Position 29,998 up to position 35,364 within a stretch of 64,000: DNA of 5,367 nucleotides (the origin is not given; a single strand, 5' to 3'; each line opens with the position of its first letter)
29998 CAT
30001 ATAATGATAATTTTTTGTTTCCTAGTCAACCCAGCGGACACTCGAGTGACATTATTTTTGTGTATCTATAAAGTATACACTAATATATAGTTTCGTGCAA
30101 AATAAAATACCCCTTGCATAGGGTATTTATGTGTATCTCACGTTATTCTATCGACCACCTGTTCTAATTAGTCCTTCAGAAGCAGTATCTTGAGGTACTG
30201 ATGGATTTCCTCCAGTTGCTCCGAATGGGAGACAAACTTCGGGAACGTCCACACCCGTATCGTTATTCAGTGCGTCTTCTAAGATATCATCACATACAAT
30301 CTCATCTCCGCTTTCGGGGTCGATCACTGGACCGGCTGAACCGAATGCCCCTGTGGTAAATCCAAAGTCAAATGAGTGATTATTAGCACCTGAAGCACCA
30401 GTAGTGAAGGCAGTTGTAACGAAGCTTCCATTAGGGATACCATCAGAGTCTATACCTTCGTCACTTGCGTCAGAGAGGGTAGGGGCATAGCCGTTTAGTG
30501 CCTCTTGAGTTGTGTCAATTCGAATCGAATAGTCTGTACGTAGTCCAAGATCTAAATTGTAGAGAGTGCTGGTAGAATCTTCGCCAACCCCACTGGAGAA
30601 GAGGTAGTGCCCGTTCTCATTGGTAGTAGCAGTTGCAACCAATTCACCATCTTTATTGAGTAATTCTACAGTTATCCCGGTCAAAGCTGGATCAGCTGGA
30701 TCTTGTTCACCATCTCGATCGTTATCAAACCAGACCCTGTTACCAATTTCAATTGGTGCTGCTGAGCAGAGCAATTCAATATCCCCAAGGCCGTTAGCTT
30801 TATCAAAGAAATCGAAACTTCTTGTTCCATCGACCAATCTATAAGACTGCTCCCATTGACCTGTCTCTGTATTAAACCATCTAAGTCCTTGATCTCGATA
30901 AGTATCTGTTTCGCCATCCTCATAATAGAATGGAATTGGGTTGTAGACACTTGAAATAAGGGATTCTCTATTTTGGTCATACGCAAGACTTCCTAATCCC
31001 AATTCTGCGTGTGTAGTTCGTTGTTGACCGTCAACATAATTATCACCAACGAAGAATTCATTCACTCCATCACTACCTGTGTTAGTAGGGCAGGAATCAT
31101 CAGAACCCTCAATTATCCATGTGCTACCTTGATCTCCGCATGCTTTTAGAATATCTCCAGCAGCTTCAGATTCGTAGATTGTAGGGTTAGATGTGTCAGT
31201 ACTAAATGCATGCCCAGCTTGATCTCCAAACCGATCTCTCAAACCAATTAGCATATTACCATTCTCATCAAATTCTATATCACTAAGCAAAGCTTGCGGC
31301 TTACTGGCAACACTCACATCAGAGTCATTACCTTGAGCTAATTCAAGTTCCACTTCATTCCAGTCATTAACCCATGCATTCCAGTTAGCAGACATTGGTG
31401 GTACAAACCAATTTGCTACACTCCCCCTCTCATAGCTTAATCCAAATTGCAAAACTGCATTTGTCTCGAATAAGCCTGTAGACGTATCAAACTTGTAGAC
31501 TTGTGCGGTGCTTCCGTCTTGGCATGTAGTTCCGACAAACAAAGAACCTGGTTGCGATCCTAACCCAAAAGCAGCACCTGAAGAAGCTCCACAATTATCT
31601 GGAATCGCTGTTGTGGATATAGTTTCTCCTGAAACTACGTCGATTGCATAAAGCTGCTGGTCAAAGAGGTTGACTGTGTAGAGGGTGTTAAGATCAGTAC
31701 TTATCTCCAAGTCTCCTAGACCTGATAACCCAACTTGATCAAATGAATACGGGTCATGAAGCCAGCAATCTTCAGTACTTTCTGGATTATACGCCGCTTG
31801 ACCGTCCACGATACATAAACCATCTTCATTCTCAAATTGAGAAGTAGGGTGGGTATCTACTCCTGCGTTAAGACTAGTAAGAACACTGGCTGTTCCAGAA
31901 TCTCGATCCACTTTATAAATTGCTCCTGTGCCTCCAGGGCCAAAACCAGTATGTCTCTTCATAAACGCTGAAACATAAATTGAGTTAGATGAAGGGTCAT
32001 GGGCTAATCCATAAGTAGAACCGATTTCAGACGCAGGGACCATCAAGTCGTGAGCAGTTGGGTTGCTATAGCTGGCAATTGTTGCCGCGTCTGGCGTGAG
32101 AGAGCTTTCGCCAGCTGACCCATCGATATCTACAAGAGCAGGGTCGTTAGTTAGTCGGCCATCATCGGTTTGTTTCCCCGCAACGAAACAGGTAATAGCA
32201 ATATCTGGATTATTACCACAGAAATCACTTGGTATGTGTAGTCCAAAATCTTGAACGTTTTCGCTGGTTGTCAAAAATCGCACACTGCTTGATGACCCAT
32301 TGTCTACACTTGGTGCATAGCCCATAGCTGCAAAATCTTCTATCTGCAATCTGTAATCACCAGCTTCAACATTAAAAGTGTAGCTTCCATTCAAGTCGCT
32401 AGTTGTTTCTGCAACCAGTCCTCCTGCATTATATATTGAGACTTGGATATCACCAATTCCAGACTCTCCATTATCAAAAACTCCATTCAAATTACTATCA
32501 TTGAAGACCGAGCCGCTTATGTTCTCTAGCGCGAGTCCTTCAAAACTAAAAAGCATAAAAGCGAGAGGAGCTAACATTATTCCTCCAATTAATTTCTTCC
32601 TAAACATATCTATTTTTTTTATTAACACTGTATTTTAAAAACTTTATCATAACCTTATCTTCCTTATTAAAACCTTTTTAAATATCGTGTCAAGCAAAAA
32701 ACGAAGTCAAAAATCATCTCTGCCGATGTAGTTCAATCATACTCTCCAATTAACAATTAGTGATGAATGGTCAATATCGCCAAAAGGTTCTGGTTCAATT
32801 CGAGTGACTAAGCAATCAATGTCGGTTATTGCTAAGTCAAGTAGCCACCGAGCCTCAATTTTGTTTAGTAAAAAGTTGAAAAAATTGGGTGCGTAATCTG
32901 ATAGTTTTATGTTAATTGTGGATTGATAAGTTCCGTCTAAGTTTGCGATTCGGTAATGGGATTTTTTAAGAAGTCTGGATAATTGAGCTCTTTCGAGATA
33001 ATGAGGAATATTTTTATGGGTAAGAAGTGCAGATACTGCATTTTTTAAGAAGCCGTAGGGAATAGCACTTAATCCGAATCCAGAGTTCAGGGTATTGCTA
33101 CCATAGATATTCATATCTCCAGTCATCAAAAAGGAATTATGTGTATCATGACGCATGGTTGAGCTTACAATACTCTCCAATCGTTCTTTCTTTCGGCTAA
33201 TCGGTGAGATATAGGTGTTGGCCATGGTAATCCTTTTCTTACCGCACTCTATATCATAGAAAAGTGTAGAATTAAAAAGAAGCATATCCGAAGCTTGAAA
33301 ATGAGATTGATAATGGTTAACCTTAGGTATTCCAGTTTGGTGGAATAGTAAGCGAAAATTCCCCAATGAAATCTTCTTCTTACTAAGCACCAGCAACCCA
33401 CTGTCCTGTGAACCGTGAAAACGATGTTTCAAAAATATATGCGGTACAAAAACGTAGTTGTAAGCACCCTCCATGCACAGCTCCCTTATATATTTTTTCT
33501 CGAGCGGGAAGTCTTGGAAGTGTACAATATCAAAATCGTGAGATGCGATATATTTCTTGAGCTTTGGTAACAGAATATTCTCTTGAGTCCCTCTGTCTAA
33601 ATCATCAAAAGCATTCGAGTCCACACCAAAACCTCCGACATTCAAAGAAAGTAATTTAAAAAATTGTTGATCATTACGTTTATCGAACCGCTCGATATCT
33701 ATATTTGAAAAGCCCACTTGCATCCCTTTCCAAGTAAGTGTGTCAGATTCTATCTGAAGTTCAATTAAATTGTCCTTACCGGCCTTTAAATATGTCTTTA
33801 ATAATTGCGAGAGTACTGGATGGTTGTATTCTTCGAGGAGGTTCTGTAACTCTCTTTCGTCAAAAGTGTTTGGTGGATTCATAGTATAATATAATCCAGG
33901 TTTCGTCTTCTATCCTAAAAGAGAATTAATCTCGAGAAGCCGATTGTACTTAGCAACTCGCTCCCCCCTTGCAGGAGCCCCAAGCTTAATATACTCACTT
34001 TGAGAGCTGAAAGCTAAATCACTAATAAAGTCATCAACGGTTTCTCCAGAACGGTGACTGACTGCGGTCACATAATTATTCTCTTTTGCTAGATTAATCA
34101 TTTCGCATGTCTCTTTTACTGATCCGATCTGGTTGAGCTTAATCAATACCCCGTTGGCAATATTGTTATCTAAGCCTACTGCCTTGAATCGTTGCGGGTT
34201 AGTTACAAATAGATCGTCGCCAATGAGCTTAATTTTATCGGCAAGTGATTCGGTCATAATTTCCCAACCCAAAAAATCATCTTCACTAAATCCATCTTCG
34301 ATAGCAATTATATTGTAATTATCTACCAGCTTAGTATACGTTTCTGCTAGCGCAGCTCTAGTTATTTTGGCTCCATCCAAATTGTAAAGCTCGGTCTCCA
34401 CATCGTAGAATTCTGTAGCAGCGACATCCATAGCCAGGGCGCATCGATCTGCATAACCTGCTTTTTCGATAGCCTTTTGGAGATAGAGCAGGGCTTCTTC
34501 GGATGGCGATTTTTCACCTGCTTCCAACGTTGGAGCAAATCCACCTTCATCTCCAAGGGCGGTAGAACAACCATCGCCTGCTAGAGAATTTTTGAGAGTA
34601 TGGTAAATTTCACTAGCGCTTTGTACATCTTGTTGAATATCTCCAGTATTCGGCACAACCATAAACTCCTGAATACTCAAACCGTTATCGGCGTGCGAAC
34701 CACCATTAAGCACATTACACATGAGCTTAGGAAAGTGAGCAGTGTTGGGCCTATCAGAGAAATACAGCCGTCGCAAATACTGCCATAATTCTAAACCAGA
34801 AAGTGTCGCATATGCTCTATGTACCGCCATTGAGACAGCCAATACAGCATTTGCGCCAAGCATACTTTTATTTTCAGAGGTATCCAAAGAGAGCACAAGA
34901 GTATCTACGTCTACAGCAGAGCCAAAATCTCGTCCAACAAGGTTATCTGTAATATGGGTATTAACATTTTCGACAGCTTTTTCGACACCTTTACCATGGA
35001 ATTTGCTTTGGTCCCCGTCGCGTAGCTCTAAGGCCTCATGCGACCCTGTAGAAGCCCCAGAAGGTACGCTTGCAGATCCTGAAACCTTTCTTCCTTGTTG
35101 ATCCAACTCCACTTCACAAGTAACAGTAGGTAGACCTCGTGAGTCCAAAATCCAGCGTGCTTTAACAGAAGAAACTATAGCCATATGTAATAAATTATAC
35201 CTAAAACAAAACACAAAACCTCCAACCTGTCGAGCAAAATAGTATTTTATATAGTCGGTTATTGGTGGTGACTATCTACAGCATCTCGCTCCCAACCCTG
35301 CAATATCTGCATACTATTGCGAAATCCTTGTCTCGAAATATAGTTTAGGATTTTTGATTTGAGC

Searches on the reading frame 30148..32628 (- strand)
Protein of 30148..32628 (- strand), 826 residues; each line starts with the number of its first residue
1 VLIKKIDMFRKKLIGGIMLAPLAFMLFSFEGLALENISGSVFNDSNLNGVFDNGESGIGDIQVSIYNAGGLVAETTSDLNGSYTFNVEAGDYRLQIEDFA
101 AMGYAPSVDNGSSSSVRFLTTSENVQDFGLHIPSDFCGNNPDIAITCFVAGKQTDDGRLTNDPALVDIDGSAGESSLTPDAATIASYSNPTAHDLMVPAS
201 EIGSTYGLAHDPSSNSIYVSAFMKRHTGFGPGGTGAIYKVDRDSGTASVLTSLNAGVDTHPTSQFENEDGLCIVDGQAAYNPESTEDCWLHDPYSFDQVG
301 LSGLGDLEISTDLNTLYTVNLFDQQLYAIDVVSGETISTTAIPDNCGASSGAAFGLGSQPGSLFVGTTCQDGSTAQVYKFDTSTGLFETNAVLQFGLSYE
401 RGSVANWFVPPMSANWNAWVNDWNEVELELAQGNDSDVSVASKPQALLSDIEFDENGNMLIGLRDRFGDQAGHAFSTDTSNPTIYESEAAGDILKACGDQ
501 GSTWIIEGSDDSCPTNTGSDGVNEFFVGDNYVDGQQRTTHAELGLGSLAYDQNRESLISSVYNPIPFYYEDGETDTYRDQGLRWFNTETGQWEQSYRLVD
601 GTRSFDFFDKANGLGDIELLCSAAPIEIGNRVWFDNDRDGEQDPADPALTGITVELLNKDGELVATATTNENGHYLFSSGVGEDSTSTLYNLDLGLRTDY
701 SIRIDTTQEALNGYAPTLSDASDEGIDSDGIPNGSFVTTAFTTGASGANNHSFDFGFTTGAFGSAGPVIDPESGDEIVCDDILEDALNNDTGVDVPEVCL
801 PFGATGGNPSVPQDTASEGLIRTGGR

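Call 42: search_protein_families(library=pfam, proteins=[window:30148-32628:-], max_evalue=0.0001)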
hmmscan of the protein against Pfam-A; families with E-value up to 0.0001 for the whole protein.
window:30148-32628:- (826 aa): 4 families
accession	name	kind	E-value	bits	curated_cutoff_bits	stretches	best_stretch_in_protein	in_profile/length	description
PF17210.9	SdrD_B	-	1.6e-29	102.8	29.7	2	627-757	2-112/112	SdrD B-like domain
PF13620.12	CarboxypepD_reg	-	2e-11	44.5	32.3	1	51-108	7-63/82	Carboxypeptidase regulatory-like domain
PF11974.14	bMG3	-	1.5e-05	25.3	34.9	0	648-680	27-59/103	Bacterial alpha-2-macroglobulin MG3 domain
PF17802.7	SpaA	-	1.7e-05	25.3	23.1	0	648-678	15-47/91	Prealbumin-like fold domain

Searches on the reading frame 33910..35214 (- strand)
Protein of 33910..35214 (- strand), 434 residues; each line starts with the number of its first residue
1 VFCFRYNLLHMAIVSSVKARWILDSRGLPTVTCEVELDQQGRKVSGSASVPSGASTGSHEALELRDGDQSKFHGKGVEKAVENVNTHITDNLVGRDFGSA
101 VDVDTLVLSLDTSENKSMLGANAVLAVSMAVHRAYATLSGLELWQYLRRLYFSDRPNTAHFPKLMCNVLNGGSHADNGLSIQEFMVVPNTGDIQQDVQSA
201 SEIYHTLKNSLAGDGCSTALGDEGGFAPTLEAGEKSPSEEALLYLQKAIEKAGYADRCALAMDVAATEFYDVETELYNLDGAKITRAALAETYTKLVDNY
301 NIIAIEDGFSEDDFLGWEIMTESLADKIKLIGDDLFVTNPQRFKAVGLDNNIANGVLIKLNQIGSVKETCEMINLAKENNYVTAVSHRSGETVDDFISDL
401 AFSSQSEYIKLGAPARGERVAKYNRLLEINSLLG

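Call 42: search_protein_families(library=pfam, proteins=[window:33910-35214:-], max_evalue=0.0001)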
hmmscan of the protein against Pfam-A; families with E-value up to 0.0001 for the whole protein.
window:33910-35214:- (434 aa): 2 families
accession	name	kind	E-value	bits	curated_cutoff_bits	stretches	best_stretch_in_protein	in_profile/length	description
PF00113.28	Enolase_C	-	1.5e-86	290.8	21.5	1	161-434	4-282/296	Enolase, C-terminal TIM barrel domain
PF03952.21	Enolase_N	-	8.5e-47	159.1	35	1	15-147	2-131/131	Enolase, N-terminal domain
